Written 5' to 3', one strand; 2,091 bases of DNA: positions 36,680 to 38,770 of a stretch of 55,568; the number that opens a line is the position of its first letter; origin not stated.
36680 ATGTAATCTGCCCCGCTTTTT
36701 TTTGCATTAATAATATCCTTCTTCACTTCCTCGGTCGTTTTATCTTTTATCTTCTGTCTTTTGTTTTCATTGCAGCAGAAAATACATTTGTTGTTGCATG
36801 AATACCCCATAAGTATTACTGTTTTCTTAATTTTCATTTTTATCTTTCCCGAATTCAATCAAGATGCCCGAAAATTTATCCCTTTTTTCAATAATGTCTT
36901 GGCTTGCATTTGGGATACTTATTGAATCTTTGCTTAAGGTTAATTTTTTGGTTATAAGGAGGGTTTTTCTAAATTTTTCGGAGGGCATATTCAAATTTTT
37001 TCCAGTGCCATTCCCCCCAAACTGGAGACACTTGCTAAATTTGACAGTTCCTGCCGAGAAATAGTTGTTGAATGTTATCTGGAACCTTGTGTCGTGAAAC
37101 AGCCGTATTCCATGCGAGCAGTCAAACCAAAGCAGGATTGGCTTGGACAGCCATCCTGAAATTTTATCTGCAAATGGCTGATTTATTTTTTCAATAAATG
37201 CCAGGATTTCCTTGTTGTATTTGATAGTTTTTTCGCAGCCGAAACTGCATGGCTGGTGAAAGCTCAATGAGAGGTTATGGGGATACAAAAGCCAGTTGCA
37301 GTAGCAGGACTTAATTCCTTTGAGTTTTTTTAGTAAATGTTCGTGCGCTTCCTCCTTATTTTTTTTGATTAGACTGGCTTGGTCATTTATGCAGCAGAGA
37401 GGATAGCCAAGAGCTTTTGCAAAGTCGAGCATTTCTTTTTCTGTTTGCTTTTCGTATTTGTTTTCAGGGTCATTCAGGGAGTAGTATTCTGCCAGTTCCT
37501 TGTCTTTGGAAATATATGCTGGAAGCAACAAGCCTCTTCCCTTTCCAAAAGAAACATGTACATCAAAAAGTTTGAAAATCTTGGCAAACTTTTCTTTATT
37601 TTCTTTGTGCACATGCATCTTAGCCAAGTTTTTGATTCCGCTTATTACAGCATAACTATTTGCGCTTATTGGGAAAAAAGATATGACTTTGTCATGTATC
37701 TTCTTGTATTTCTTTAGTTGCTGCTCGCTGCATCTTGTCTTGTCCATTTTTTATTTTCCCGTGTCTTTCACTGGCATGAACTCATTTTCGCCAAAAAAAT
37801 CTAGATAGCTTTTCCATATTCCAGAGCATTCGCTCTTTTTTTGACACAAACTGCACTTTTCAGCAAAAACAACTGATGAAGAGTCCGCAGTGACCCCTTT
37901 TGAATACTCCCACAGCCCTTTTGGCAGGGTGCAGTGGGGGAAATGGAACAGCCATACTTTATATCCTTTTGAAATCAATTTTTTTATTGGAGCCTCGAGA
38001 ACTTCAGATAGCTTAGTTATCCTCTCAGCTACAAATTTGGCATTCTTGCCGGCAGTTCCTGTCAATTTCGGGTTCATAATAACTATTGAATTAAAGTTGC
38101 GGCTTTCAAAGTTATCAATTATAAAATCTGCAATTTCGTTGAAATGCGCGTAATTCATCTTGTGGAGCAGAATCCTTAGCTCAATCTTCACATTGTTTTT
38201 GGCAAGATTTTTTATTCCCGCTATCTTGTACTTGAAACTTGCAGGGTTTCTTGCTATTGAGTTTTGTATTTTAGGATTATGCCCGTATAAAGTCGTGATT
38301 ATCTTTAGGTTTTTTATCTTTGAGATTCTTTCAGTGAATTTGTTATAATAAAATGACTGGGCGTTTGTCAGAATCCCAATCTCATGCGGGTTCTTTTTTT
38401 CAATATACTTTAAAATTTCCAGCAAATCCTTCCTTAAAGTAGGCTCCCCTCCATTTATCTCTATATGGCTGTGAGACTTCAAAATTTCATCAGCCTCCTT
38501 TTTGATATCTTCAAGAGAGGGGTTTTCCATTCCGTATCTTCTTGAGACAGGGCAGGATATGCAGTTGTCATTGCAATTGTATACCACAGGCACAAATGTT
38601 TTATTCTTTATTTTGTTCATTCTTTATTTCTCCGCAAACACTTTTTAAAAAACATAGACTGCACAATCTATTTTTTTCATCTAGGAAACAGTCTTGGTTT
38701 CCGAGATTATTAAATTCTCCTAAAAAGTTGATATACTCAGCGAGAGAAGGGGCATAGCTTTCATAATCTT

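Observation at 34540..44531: Six-gene translationally coupled operon built around four paralogous radical-SAM modules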

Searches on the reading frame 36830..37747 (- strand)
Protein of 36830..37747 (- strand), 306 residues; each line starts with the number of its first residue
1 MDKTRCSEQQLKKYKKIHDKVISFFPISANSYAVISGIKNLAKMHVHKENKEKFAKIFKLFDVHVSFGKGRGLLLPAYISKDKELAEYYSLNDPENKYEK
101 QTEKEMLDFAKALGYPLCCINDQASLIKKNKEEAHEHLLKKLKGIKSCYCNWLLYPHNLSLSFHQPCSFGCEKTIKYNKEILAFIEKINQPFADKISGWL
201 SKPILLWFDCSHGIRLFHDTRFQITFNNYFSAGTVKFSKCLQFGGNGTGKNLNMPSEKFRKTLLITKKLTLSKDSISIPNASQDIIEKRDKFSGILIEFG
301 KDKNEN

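Call 6: search_protein_families(library=ncbifam, proteins=[window:36830-37747:-], max_evalue=0.01)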
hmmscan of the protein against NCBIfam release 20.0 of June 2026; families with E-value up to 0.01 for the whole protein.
window:36830-37747:- (306 aa): 0 families

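Call 7: search_protein_families(library=pfam, proteins=[window:36830-37747:-], max_evalue=0.01)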
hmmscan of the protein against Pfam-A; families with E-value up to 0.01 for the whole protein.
window:36830-37747:- (306 aa): 1 family
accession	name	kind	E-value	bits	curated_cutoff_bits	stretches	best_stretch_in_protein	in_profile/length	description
PF04467.17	DUF483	-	0.00097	19.6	25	1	108-178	37-101/122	Protein of unknown function (DUF483)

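Call 39: search_protein_families(library=padloc, proteins=[window:36830-37747:-], max_evalue=0.001)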
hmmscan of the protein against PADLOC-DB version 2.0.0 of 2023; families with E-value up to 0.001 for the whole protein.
window:36830-37747:- (306 aa): 0 families

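Call 44: search_solved_structures(query=window:36830-37747:-, max_evalue=1)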
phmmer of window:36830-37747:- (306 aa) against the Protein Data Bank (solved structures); distinct sequences matched with E-value up to 1: 0.

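Call 52: find_homologous_proteins(query=window:36830-37747:-, max_evalue=0.001)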
Query window:36830-37747:- (306 aa): 2 proteins with E <= 0.001 among 1050 candidates.
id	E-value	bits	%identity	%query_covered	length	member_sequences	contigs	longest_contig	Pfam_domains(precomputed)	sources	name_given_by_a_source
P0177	1.1e-204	697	100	100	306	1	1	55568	-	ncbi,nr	ncbi:hypothetical protein JW707_05125 [Candidatus Woesearchaeota archaeon]|nr:hypothetical protein [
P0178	3.0e-82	295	51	98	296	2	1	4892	-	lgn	-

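Call 60: search_protein_representatives(protein=window:36830-37747:-)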
Query: 306 residues. Proteins with E-value up to 0.001 (for the whole library): 125; up to 1e-10: 24; up to 1e-30: 1. The best 125 are listed.
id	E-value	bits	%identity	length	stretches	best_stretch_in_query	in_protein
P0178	9.6e-83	294.5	53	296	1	8-299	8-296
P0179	2.3e-25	106.1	36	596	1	26-241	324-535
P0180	6.0e-25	104.7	35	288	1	73-299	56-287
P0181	1.9e-22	96.5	33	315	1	36-299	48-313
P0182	2.0e-21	93.1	40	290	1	77-231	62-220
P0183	9.4e-21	90.9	32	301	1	30-268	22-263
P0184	3.3e-19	85.9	32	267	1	25-225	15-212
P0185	1.1e-17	80.8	36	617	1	77-242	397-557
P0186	8.6e-17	77.9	35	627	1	75-246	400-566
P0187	2.4e-16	76.5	31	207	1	101-299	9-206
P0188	3.7e-15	72.6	39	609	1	67-228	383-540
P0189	5.0e-15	72.1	32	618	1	75-241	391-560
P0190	3.2e-14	69.5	35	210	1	76-231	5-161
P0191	4.0e-14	69.2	40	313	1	76-226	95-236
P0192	7.9e-14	68.2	36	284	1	24-209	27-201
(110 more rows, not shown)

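Call 62: search_protein_families(library=pfam, alignment_id=A4, max_evalue=0.001)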
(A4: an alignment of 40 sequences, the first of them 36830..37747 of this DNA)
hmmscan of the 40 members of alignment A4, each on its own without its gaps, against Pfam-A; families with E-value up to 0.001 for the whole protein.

A. member 1, window:36830-37747:- (306 aa): 1 family
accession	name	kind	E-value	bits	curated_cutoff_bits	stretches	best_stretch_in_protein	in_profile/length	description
PF04467.17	DUF483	-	0.00097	19.6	25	1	108-178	37-101/122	Protein of unknown function (DUF483)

B. families by the number of members that match (of 40 scanned): 1 family
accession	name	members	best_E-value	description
PF04467.17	DUF483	38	1.1e-10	Protein of unknown function (DUF483)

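Call 63: search_solved_structures(query=A4, max_evalue=1)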
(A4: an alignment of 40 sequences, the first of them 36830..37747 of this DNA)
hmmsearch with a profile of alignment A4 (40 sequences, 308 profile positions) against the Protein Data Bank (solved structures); distinct sequences matched with E-value up to 1: 3.
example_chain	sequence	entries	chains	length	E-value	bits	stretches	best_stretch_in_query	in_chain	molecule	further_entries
7mcd_A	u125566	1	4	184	5.5e-05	25.6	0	72-114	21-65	AI-designed TIM-barrel F15C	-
3qmq_A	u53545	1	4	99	0.39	13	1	33-106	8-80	Autoinducer-2 (AI-2) modifying protein LsrG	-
2fur_A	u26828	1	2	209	0.98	11.7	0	206-269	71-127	hypothetical protein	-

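Call 69: predict_structure(alignment_id=A5)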
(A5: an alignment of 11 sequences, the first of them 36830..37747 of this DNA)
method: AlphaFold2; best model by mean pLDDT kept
length: 306 residues; sequences in the alignment: 11
mean_pLDDT: 85.2   pTM: 0.85
mean pLDDT of the five models: 85.2, 83.6, 82.8, 81.9, 80.6
residues with pLDDT >= 90: 133; 70-90: 140; 50-70: 25; < 50: 8
segments of 3 or more residues with pLDDT < 50: 1-4, 303-306
pLDDT, mean of each block of 10 residues (from residue 1): 62 88 73 92 91 92 93 91 97 77 84 87 85 89 85 85 65 89 93 93 90 83 89 89 71 89 93 91 86 86 42
secondary structure, 60 per line:
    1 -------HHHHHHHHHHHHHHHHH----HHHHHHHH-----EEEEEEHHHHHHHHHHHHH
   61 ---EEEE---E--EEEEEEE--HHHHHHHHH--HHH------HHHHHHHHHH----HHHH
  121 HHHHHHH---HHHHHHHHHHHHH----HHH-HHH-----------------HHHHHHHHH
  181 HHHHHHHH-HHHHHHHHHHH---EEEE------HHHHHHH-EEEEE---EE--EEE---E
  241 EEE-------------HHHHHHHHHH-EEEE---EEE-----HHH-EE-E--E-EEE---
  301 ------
elements in order: H8-24 H29-36 E42-47 H48-60 E64-67 E74-80 H83-91 H103-112 H117-127 H131-143 H172-188 H190-200 E204-207 H214-220 E222-226 E234-236 E240-243 H257-266 E268-271 E275-277 E295-297

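Call 71: fold_search(model_id=the predicted structure, library=pdb)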
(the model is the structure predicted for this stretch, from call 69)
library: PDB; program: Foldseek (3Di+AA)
matches with E <= 10: 459; with E <= 0.001: 0
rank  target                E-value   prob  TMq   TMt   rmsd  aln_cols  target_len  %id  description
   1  2guk_B                1.5e-02  1.00  0.27  0.68   2.7        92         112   13  Crystal Structure of the Conserved Protein of Unknown Function from Porphyromonas gingivalis (released 2006-05-30)
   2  2guk_A                3.3e-02  1.00  0.25  0.65   7.4       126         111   12  Crystal Structure of the Conserved Protein of Unknown Function from Porphyromonas gingivalis (released 2006-05-30)
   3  4r29_C                6.5e-02  0.51  0.21  0.29  13.6       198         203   14  Crystal structure of bacterial cysteine methyltransferase effector NleE (released 2014-12-03)
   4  5o6i_A                9.7e-02  0.54  0.14  0.22  12.3       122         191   18  Structures and dynamics of mesophilic variants from the homing endonuclease I-DmoI (released 2017-12-06)
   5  5ak9_A                1.4e-01  0.13  0.14  0.21  13.7       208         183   17  THE CRYSTAL STRUCTURE OF I-DMOI Q42AK120M IN COMPLEX WITH ITS TARGET DNA IN THE PRESENCE OF 2MM MN (released 2015-06-17)
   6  5a0w_D                1.5e-01  0.47  0.13  0.19  10.6       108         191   15  THE CRYSTAL STRUCTURE OF I-DMOI E117A IN COMPLEX WITH ITS TARGET DNA AND IN THE PRESENCE OF 2MM MN (released 2016-05-11)
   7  4r29_B                1.6e-01  0.84  0.24  0.34   8.8       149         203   15  Crystal structure of bacterial cysteine methyltransferase effector NleE (released 2014-12-03)
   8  5akf_E                1.6e-01  0.47  0.13  0.21  11.8       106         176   17  THE CRYSTAL STRUCTURE OF I-DMOI Q42AK120M IN COMPLEX WITH ITS TARGET DNA NICKED IN THE CODING STRAND A AND IN THE PRES (released 2015-06-17)
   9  5akn_F                1.7e-01  0.35  0.14  0.21  12.1       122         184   17  THE CRYSTAL STRUCTURE OF I-DMOI Q42AK120M IN COMPLEX WITH ITS TARGET DNA NICKED IN THE non-CODING STRAND B AND IN THE  (released 2015-06-17)
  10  5x11_E                1.7e-01  0.09  0.14  0.21  20.3       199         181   14  Crystal structure of Bacillus subtilis PadR in complex with operator DNA (released 2017-11-22)
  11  5ak9_J                2.1e-01  0.35  0.14  0.23  12.6       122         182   18  THE CRYSTAL STRUCTURE OF I-DMOI Q42AK120M IN COMPLEX WITH ITS TARGET DNA IN THE PRESENCE OF 2MM MN (released 2015-06-17)
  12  5akf_A                2.3e-01  0.38  0.13  0.20  10.8       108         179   17  THE CRYSTAL STRUCTURE OF I-DMOI Q42AK120M IN COMPLEX WITH ITS TARGET DNA NICKED IN THE CODING STRAND A AND IN THE PRES (released 2015-06-17)
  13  2vs8_K                2.8e-01  0.35  0.13  0.21  11.8       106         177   19  The crystal structure of I-DmoI in complex with DNA and Mn (released 2008-11-11)
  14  4kxf_P                2.8e-01  0.08  0.14  0.06  16.3       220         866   12  Crystal structure of NLRC4 reveals its autoinhibition mechanism (released 2013-07-24)
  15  4unc_D                3.2e-01  0.25  0.13  0.19  11.4       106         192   18  THE CRYSTAL STRUCTURE OF I-DMOI IN COMPLEX WITH ITS TARGET DNA AT 8 DAYS INCUBATION IN 5MM MN (STATE 6) (released 2014-12-17)
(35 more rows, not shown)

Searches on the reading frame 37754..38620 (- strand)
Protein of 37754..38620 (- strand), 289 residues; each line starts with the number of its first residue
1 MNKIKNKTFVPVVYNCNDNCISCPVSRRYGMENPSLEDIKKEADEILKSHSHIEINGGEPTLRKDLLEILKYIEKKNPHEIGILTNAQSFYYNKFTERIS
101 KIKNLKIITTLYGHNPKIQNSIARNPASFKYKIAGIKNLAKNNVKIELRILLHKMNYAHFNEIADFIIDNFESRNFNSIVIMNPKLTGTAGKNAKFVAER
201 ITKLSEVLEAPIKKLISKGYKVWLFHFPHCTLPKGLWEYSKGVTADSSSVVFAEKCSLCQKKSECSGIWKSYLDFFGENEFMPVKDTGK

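Call 6: search_protein_families(library=ncbifam, proteins=[window:37754-38620:-], max_evalue=0.01)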
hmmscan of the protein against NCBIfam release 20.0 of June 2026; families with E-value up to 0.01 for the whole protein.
window:37754-38620:- (289 aa): 39 families (the best 25 are shown)
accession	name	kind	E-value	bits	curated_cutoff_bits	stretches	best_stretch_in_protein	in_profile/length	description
TIGR03977.1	rSAM_pair_HxsC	equivalog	5e-51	173.3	267.9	1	6-271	25-291/292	His-Xaa-Ser system radical SAM maturase HxsC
NF038332.1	rSAM_rare_HxsC4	exception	1.4e-23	83.6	500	2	7-169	15-183/335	radical SAM protein HxsC4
NF050035.1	rSAM_WgK_link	exception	4.1e-15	55.6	650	1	12-192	15-192/367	radical SAM/SPASM peptide maturase WgkB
NF033640.1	N_Twi_rSAM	subfamily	4.8e-15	55.5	170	1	33-188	159-317/398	twitch domain-containing radical SAM protein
NF045702.1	rSAM_GDGT_ether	equivalog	1.6e-11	43.5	450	1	12-173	92-259/486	tetraether lipid synthase Tes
TIGR04250.1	SCM_rSAM_ScmE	equivalog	2.2e-11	43.3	400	1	52-178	52-176/358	SynChlorMet cassette radical SAM/SPASM protein ScmE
TIGR04055.1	rSAM_NirJ2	equivalog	2.7e-11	43.6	500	1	15-170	9-164/326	putative heme d1 biosynthesis radical SAM protein NirJ2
TIGR03962.1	mycofact_rSAM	equivalog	4.9e-11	42.4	265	1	12-165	18-171/339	mycofactocin radical SAM maturase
NF045646.2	rSAM_Se_TrsS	equivalog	1.7e-10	40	490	1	10-170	90-254/441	radical SAM (seleno)protein TrsS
TIGR02668.1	moaA_archaeal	equivalog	1.9e-10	40.2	325.25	1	12-208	16-210/303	GTP 3',8-cyclase MoaA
NF001199.0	PRK00164.2-1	equivalog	3.5e-10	39.5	231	1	12-169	18-177/308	GTP 3',8-cyclase MoaA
TIGR03961.1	rSAM_PTO1314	hypoth_equivalog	6.9e-10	38.7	306.05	1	12-165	29-176/332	PTO1314 family radical SAM protein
TIGR04054.1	rSAM_NirJ1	equivalog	8.1e-10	37.8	650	1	15-169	45-199/387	putative heme d1 biosynthesis radical SAM protein NirJ1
TIGR03978.1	rSAM_paired_1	equivalog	1.5e-09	37.1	370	1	13-216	90-302/466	His-Xaa-Ser system radical SAM maturase HxsB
TIGR04546.1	rSAM_ahbC_deAc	equivalog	1.8e-09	36.9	650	1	13-169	46-202/390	12,18-didecarboxysiroheme deacetylase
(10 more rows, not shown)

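Call 7: search_protein_families(library=pfam, proteins=[window:37754-38620:-], max_evalue=0.01)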
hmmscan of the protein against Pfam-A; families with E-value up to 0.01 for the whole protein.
window:37754-38620:- (289 aa): 1 family
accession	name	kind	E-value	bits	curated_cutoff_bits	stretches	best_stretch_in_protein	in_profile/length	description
PF04055.27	Radical_SAM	-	4.8e-16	59.8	29.5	1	11-167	2-166/166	Radical SAM superfamily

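Call 23: find_homologous_proteins(query=window:37754-38620:-, max_evalue=0.00001)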
Query window:37754-38620:- (289 aa): 56 proteins with E <= 0.00001 among 1434 candidates.
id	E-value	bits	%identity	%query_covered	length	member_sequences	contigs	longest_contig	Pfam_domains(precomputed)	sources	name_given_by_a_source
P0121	4.2e-192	655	100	100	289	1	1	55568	PF04055.28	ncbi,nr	ncbi:radical SAM protein [Candidatus Woesearchaeota archaeon]|nr:radical SAM protein [Candidatus Woe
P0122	3.0e-121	422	65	97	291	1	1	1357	PF04055.28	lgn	-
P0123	1.2e-119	417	65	97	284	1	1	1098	PF04055.28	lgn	-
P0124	2.2e-118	413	66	97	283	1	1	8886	PF04055.28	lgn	-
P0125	1.5e-117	410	65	97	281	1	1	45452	PF04055.28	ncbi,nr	ncbi:radical SAM protein [Candidatus Woesearchaeota archaeon]|nr:radical SAM protein [Candidatus Woe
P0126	3.5e-117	409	62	97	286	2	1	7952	PF04055.28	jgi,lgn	-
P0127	3.3e-112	393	60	98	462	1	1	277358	PF04055.28,PF04467.18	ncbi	-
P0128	1.1e-111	391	62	96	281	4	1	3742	PF04055.28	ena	-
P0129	1.5e-109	384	62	97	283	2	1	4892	PF04055.28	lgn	-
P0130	1.7e-109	384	60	97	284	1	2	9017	PF04055.28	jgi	jgi:MoaA/NifB/PqqE/SkfB family radical SAM enzyme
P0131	1.4e-108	381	62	96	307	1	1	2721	PF04055.28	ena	-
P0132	6.9e-107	375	58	97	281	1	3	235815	PF04055.28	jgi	-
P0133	2.6e-104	367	59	97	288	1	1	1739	PF04055.28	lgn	-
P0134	3.3e-102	360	57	96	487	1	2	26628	PF13847.13,PF04055.28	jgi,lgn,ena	-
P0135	7.2e-101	355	56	96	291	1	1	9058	PF04055.28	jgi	jgi:MoaA/NifB/PqqE/SkfB family radical SAM enzyme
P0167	6.3e-55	205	38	95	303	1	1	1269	PF04055.28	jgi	jgi:His-Xaa-Ser system radical SAM maturase HxsC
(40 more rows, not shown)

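Call 39: search_protein_families(library=padloc, proteins=[window:37754-38620:-], max_evalue=0.001)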
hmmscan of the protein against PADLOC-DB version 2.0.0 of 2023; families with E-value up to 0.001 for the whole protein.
window:37754-38620:- (289 aa): 2 families
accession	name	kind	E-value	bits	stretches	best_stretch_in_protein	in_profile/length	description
PDLC02903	pVip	-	2.1e-08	31.9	1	12-158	6-151/257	Viperins not associated with kinases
PDLC02904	pVip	-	4.2e-07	27.7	1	15-167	12-162/262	Viperins associated with kinases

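Call 54: predict_structure(alignment_id=A3)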
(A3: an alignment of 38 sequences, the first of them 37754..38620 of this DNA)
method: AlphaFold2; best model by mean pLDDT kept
length: 289 residues; sequences in the alignment: 38
mean_pLDDT: 94.0   pTM: 0.91
mean pLDDT of the five models: 94.0, 93.7, 93.6, 91.9, 91.6
residues with pLDDT >= 90: 256; 70-90: 19; 50-70: 10; < 50: 4
segments of 3 or more residues with pLDDT < 50: 1-3
pLDDT, mean of each block of 10 residues (from residue 1): 69 92 89 96 96 93 96 98 98 98 98 98 96 99 98 98 99 98 96 98 98 99 96 95 73 92 92 96 78
secondary structure, 60 per line:
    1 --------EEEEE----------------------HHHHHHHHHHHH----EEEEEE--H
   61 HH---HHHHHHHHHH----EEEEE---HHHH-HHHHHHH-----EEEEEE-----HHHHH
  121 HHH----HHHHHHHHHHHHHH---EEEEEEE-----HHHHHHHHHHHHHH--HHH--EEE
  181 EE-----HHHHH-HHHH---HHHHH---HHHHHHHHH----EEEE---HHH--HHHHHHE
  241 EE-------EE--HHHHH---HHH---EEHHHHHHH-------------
elements in order: E9-13 H36-47 E52-57 H66-75 E80-84 H88-91 H93-99 E105-110 H116-123 H128-141 E145-151 H157-170 E178-182 H188-192 H194-197 H201-205 H209-217 E222-225 H234-239 E240-242 H254-258 H270-276

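Call 56: fold_search(model_id=the predicted structure, library=pdb)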
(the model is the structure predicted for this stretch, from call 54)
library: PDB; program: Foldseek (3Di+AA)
matches with E <= 10: 1588; with E <= 0.001: 127
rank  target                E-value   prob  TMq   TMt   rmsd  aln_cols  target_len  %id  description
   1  7vob                  1.2e-10  1.00  0.61  0.55   5.7       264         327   16  The crystal structure of a Radical SAM Enzyme BlsE involved in the Biosynthesis of Blasticidin S (released 2022-05-04)
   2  7tol                  5.8e-10  1.00  0.61  0.37   3.5       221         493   20  X-ray crystal structure of glycerol dibiphytanyl glycerol tetraether - macrocyclic archaeol synthase (GDGT-MAS) from Met (released 2022-08-31)
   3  7tom                  8.9e-10  1.00  0.61  0.37   3.6       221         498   20  X-ray crystal structure of glycerol dibiphytanyl glycerol tetraether - macrocyclic archaeol synthase (GDGT-MAS) from Met (released 2022-08-31)
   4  6efn                  8.9e-10  1.00  0.61  0.47   5.9       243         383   15  Structure of a RiPP maturase, SkfB (released 2018-10-24)
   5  5v1s_A                2.7e-09  1.00  0.61  0.43   3.5       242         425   19  Crystal structure of Streptococcus suis SuiB bound to S-adenosylmethionine (released 2017-08-30)
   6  5v1t_A                6.8e-09  1.00  0.62  0.42   3.9       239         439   18  Crystal structure of Streptococcus suis SuiB bound to precursor peptide SuiA (released 2017-08-30)
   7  5v1q_A                7.3e-09  1.00  0.61  0.42   5.4       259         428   19  Crystal structure of Streptococcus suis SuiB (released 2017-08-30)
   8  5v1q_B                8.2e-09  1.00  0.61  0.42   5.8       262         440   18  Crystal structure of Streptococcus suis SuiB (released 2017-08-30)
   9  7bi7_B                9.3e-09  1.00  0.58  0.62   5.5       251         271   16  An Unexpected P-Cluster like Intermediate En Route to the Nitrogenase FeMo-co (released 2021-03-10)
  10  9dfu                  1.3e-08  1.00  0.57  0.58   4.2       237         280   16  X-ray crystal structure of the second Viperin-like enzyme from T. virens variant F40H with bound CTP and SAM (released 2025-02-19)
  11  7bi7_A                3.6e-08  1.00  0.58  0.60   5.6       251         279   16  An Unexpected P-Cluster like Intermediate En Route to the Nitrogenase FeMo-co (released 2021-03-10)
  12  5v1s_B                4.1e-08  1.00  0.59  0.41   3.4       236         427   16  Crystal structure of Streptococcus suis SuiB bound to S-adenosylmethionine (released 2017-08-30)
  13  9dfn                  5.3e-08  1.00  0.54  0.55   5.0       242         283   17  X-ray crystal structure of the second viperin-like enzyme from Trichoderma virens with bound CTP and SAM (released 2025-02-19)
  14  8fo0                  6.0e-08  1.00  0.59  0.69   3.5       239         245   15  The structure of a crystallizable variant of E. coli pyruvate formate-lyase activating enzyme bound to a partially cleav (released 2023-05-24)
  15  3cb8_A                7.2e-08  1.00  0.59  0.69   3.8       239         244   15  4Fe-4S-Pyruvate formate-lyase activating enzyme in complex with AdoMet and a peptide substrate (released 2008-10-28)
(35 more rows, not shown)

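Call 81: search_protein_families(library=ncbifam, proteins=[P0167], max_evalue=1e-10)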
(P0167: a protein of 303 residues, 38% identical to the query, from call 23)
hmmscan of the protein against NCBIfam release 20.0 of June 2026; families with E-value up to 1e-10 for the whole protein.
P0167 (303 aa): 19 families
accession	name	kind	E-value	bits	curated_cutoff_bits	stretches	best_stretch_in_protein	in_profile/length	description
TIGR03977.1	rSAM_pair_HxsC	equivalog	2.6e-64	216.9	267.9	1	26-288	30-291/292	His-Xaa-Ser system radical SAM maturase HxsC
NF038332.1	rSAM_rare_HxsC4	exception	3.7e-35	121.7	500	1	24-259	17-253/335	radical SAM protein HxsC4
TIGR04054.1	rSAM_NirJ1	equivalog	2.8e-20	72.3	650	1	26-236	41-239/387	putative heme d1 biosynthesis radical SAM protein NirJ1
TIGR04546.1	rSAM_ahbC_deAc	equivalog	8.3e-17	61.1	650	1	18-236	36-242/390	12,18-didecarboxysiroheme deacetylase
TIGR02668.1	moaA_archaeal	equivalog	1.1e-16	60.7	325.25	1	27-240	16-225/303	GTP 3',8-cyclase MoaA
TIGR04545.1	rSAM_ahbD_hemeb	equivalog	1.5e-16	60.8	500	1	27-225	6-200/339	heme b synthase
TIGR02666.1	moaA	equivalog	2.3e-15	56.4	284.05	1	29-230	18-220/336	GTP 3',8-cyclase MoaA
NF045574.1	sacti_mat_StsB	exception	3.9e-15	55.6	625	1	22-197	97-266/466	StsB family radical SAM/SPASM domain sactipeptide maturase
TIGR03962.1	mycofact_rSAM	equivalog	5.7e-15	55.3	265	1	21-197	12-182/339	mycofactocin radical SAM maturase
TIGR04055.1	rSAM_NirJ2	equivalog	2.3e-14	53.6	500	1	29-220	8-194/326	putative heme d1 biosynthesis radical SAM protein NirJ2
TIGR04053.2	TIGR04053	equivalog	3e-14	53.1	395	1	31-229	18-213/366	TIGR04053 family radical SAM/SPASM domain-containing protein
NF001199.0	PRK00164.2-1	equivalog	3e-14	52.9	231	1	27-240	18-228/308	GTP 3',8-cyclase MoaA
NF049973.1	radical_Rv1681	equivalog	5.3e-14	51.9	380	1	28-187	79-234/326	Rv1681 family radical SAM protein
TIGR04250.1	SCM_rSAM_ScmE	equivalog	3.3e-13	49.3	400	1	22-192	4-170/358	SynChlorMet cassette radical SAM/SPASM protein ScmE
TIGR04051.1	rSAM_NirJ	equivalog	7.4e-13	48.2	515.45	1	28-237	9-206/354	heme d1 biosynthesis radical SAM protein NirJ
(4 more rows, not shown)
